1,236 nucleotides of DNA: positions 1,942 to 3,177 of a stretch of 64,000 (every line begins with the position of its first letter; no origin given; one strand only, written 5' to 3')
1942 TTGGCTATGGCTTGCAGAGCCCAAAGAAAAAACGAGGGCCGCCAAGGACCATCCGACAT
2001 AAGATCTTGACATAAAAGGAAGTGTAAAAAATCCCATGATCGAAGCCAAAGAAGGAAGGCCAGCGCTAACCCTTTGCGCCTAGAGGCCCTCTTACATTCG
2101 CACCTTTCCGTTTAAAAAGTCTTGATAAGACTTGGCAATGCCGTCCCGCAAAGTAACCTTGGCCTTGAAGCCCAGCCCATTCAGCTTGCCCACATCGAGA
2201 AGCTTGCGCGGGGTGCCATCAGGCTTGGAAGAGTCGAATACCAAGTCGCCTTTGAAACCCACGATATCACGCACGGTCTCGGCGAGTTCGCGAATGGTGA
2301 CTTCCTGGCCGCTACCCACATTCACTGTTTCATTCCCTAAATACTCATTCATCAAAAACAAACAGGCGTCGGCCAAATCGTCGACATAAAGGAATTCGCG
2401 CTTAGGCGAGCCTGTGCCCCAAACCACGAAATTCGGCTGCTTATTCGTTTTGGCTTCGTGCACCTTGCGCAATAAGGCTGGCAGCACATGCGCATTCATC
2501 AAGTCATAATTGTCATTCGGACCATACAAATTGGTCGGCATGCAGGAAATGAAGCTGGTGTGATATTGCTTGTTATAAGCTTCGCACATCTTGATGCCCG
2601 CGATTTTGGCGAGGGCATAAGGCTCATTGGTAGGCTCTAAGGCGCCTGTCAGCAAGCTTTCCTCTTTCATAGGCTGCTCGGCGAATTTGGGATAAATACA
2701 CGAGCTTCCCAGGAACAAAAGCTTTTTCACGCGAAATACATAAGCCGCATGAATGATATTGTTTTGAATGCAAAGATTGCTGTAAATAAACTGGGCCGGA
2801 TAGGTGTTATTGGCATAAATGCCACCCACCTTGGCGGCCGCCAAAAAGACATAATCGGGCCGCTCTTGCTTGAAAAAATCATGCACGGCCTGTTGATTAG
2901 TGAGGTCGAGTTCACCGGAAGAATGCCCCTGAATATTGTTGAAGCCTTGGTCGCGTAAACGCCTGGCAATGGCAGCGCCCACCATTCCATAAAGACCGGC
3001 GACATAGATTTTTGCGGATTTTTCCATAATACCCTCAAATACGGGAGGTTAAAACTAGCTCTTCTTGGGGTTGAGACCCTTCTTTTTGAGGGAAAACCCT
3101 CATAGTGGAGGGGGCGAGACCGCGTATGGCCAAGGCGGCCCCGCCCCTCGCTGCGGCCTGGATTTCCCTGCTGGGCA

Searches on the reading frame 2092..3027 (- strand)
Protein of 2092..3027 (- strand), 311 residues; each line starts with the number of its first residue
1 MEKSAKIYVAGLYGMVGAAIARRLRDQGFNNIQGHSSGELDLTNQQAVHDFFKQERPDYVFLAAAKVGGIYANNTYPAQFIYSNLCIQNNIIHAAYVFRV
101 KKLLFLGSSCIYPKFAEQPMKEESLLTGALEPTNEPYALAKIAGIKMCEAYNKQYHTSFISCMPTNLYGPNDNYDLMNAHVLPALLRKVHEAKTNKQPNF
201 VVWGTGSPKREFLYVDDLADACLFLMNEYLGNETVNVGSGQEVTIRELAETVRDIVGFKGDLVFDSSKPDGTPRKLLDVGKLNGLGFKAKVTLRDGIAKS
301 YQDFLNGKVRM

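Call 80: find_encoding_contigs(protein=window:2092-3027:-, flank=10000, max_places=3)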
Protein window:2092-3027:- (311 aa): 2 contigs read that carry it; 2 places shown.
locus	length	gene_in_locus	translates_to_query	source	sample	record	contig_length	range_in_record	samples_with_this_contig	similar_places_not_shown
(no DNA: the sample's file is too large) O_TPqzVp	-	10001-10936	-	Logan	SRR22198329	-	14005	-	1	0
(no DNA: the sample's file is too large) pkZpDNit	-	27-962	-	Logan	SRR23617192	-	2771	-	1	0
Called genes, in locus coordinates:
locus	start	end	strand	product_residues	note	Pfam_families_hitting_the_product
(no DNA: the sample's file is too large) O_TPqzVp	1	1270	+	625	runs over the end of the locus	PF08541:ACP_syn_III_C, PF14518:Haem_oxygenas_2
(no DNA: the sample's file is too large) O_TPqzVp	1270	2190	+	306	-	PF22523:DUF6999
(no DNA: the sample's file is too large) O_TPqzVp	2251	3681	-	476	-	PF10396:TrmE_N, PF12631:MnmE_helical, PF00350:Dynamin_N (faint), PF01926:MMR_HSR1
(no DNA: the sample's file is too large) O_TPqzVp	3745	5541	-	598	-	PF14849:YidC_periplas, PF02096:60KD_IMP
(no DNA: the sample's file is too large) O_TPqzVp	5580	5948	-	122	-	PF01809:YidD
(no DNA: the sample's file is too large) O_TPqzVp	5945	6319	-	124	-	PF00825:Ribonuclease_P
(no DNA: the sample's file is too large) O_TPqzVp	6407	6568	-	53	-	PF00468:Ribosomal_L34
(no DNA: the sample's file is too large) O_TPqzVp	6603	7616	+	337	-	-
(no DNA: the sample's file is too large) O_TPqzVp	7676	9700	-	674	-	PF13699:eCIS_core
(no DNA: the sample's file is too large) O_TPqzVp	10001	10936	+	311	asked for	PF01370:Epimerase, PF04321:RmlD_sub_bind (weak), PF16363:GDP_Man_Dehyd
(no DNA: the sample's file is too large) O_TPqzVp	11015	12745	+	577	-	?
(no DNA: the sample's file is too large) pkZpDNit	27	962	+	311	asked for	PF01370:Epimerase, PF04321:RmlD_sub_bind (weak), PF16363:GDP_Man_Dehyd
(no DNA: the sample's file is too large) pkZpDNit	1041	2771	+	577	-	?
